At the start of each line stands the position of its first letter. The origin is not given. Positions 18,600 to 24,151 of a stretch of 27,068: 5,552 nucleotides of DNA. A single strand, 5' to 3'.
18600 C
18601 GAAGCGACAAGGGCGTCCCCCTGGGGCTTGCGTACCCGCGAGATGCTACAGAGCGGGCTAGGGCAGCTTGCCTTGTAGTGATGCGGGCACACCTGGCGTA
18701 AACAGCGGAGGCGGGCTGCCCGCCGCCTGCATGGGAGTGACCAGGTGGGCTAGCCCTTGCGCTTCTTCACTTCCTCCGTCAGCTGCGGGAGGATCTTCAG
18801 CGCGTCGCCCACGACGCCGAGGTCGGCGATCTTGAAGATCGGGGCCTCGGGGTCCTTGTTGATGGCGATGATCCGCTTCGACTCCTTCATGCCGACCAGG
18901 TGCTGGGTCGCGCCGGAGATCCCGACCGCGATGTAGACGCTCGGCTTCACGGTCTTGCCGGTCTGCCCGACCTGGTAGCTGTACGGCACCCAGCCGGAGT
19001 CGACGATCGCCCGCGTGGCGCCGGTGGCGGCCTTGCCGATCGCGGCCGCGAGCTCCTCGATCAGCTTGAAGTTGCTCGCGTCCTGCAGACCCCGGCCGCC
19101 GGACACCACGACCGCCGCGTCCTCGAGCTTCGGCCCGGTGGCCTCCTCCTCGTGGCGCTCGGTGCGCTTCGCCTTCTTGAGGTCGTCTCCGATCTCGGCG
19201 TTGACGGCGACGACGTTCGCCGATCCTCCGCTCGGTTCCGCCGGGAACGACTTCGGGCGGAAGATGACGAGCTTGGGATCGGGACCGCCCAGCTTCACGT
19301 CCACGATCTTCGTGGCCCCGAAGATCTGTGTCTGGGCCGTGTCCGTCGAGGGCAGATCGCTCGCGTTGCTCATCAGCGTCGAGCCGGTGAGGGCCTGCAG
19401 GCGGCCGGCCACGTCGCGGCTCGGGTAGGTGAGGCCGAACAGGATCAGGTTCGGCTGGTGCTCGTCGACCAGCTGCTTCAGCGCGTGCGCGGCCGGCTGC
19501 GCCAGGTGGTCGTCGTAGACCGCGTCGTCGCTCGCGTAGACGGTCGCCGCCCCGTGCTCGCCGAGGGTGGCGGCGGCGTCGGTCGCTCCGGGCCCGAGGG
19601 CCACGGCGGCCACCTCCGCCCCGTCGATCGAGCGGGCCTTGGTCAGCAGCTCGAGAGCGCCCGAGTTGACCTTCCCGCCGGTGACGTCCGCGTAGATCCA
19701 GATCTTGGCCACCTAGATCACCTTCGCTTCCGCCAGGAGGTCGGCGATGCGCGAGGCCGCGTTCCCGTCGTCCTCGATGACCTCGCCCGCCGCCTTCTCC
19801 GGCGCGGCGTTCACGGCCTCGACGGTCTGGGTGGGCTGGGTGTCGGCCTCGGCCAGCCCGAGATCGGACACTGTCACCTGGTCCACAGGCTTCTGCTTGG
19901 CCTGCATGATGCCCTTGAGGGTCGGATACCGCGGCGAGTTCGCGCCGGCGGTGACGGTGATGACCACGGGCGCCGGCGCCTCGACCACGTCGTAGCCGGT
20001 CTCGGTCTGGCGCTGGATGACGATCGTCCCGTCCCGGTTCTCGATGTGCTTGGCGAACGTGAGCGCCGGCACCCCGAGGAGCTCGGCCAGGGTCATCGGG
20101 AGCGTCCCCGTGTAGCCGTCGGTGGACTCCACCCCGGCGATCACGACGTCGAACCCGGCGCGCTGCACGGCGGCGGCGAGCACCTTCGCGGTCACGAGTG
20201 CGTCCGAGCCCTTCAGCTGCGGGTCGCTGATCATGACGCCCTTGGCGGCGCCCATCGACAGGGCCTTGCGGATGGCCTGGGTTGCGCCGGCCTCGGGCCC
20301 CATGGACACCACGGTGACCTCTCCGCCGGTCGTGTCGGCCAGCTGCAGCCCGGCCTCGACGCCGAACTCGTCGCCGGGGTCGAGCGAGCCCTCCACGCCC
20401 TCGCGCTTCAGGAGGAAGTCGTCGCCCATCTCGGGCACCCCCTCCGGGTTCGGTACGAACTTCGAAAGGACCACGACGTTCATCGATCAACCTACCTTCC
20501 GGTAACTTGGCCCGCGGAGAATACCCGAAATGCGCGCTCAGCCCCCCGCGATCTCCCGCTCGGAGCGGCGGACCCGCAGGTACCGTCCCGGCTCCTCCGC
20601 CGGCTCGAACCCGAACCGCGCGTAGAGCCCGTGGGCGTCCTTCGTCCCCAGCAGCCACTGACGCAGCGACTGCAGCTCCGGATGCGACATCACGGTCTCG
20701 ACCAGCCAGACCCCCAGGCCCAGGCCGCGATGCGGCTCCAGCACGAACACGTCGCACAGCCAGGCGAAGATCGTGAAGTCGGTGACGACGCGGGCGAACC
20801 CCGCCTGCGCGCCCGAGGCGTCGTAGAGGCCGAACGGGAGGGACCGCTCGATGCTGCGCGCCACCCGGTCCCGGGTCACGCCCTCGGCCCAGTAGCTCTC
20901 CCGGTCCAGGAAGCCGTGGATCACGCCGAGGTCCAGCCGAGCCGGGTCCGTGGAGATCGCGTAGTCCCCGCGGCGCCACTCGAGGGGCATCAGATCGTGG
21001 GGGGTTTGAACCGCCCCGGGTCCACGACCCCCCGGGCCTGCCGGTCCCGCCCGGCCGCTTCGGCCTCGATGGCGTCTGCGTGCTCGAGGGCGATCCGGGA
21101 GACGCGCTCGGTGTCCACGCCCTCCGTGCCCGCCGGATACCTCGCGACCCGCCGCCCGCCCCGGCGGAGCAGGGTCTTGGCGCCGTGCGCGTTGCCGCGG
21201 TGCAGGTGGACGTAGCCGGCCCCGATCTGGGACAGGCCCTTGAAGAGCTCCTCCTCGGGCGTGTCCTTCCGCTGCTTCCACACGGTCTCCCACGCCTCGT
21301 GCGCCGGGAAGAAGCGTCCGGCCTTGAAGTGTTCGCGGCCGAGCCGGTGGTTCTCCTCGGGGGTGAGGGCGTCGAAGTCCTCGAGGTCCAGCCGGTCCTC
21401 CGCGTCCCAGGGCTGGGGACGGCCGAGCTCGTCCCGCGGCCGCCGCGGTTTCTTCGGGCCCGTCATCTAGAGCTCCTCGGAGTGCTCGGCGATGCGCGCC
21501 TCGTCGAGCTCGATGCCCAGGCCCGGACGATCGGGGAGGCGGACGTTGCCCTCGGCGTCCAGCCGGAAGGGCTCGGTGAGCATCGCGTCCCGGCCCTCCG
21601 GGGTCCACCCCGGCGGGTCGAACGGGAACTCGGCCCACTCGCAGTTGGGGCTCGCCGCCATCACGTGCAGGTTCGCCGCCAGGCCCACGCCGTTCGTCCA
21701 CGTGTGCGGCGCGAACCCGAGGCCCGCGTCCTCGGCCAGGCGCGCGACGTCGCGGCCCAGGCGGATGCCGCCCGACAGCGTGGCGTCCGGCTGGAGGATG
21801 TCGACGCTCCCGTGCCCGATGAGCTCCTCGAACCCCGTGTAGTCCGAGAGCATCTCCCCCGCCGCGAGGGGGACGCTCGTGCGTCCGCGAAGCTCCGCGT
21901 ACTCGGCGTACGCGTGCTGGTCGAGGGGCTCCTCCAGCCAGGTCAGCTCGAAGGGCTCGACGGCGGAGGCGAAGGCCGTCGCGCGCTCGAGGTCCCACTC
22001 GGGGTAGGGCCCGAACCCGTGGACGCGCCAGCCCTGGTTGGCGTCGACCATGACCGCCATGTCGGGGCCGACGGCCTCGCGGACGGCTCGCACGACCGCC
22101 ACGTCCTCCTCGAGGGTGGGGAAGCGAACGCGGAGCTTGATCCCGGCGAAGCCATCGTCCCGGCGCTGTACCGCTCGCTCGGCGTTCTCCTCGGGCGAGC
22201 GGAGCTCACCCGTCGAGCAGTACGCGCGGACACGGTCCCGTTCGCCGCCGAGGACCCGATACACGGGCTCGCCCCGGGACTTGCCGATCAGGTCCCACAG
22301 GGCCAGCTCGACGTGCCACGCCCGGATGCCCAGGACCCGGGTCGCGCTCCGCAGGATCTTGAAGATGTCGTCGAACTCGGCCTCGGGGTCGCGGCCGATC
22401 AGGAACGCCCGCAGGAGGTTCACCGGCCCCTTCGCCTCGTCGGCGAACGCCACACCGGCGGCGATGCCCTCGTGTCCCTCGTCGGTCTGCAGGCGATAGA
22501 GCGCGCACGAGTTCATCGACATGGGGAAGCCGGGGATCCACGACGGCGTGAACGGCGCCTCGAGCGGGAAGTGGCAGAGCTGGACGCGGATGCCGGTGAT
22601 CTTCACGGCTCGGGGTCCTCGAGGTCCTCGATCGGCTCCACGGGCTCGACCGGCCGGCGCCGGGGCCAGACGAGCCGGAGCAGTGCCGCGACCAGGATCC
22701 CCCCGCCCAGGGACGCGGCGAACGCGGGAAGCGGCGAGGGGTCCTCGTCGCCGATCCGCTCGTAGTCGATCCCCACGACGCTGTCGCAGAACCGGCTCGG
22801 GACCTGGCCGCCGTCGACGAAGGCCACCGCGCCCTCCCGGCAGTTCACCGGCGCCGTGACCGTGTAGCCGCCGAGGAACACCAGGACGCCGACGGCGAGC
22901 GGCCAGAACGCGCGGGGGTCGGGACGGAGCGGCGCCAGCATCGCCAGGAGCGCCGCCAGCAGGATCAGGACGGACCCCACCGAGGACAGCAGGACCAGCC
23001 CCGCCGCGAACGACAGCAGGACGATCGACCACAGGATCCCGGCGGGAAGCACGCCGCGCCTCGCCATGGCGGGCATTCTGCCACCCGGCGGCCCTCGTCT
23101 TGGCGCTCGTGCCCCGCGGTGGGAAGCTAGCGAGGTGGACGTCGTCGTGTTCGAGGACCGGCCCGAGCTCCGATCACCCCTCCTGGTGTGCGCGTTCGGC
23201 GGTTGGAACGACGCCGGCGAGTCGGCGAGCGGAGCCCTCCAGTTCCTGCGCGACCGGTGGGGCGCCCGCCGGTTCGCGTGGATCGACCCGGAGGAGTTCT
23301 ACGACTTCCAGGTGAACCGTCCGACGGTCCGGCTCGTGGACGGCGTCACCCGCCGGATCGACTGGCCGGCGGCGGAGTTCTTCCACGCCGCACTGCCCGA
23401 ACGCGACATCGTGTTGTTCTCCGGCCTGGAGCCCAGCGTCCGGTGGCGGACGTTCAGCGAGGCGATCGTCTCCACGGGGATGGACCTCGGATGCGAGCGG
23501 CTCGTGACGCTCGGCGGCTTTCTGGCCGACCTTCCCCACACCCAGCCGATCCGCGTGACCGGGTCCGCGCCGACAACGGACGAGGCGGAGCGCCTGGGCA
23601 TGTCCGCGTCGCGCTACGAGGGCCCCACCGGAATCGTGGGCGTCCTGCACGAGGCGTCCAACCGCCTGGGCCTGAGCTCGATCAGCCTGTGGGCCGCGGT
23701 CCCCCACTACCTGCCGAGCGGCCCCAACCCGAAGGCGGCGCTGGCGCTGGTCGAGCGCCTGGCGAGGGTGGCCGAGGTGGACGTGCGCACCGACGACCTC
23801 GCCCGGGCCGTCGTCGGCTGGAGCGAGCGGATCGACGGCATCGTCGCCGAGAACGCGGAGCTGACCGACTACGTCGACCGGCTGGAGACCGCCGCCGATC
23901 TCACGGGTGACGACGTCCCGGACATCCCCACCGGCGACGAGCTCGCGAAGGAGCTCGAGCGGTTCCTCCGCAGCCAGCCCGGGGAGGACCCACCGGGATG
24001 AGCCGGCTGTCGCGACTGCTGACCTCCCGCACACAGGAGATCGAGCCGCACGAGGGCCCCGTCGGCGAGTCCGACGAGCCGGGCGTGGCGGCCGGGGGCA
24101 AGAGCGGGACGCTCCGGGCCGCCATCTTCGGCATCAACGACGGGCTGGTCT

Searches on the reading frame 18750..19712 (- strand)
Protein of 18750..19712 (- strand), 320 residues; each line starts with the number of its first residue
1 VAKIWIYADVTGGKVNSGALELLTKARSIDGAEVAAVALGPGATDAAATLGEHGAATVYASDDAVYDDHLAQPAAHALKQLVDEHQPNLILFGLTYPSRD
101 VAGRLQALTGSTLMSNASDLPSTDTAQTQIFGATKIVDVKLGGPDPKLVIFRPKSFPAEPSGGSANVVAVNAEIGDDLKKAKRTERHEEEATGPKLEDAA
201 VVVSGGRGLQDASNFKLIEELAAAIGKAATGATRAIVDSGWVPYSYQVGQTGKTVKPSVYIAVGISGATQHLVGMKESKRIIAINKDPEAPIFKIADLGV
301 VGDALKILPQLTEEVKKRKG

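Call 58: search_protein_families(library=pfam, proteins=[window:18750-19712:-], max_evalue=0.0001)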
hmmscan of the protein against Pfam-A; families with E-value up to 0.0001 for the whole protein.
window:18750-19712:- (320 aa): 2 families
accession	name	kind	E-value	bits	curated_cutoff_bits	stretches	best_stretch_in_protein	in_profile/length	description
PF00766.25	ETF_alpha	-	1.2e-34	118.6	27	1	195-276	1-81/81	Electron transfer flavoprotein FAD-binding domain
PF01012.27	ETF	-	1.5e-27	97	26.7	1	4-172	1-178/181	Electron transfer flavoprotein domain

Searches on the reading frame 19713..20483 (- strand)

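Call 58: search_protein_families(library=pfam, proteins=[window:19713-20483:-], max_evalue=0.0001)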
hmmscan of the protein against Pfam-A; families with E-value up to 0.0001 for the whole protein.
window:19713-20483:- (256 aa): 1 family
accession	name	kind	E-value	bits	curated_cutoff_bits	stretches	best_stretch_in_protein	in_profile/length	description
PF01012.27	ETF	-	2.4e-44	151.7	26.7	1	24-207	3-180/181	Electron transfer flavoprotein domain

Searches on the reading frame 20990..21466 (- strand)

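Call 58: search_protein_families(library=pfam, proteins=[window:20990-21466:-], max_evalue=0.0001)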
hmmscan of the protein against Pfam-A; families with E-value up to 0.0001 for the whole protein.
window:20990-21466:- (158 aa): 1 family
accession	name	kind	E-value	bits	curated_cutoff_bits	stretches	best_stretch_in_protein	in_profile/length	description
PF03745.19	DUF309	-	6.3e-18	64.7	27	1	42-99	3-59/59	Domain of unknown function (DUF309)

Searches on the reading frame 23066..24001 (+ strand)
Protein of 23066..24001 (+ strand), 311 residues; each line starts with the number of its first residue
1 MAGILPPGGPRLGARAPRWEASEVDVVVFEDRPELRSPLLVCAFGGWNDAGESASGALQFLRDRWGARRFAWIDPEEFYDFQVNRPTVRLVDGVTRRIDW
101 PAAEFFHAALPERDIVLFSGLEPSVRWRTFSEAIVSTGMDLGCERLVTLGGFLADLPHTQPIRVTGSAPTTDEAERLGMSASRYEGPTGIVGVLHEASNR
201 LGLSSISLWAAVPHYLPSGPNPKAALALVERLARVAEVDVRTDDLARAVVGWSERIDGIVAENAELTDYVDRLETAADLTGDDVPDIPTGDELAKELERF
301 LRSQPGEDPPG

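Call 58: search_protein_families(library=pfam, proteins=[window:23066-24001:+], max_evalue=0.0001)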
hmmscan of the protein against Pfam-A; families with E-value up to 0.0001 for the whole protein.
window:23066-24001:+ (311 aa): 1 family
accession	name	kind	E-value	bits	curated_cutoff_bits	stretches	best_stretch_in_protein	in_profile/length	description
PF09754.15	PAC2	-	2.8e-54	184.6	25.8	1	43-258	1-213/215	PAC2 family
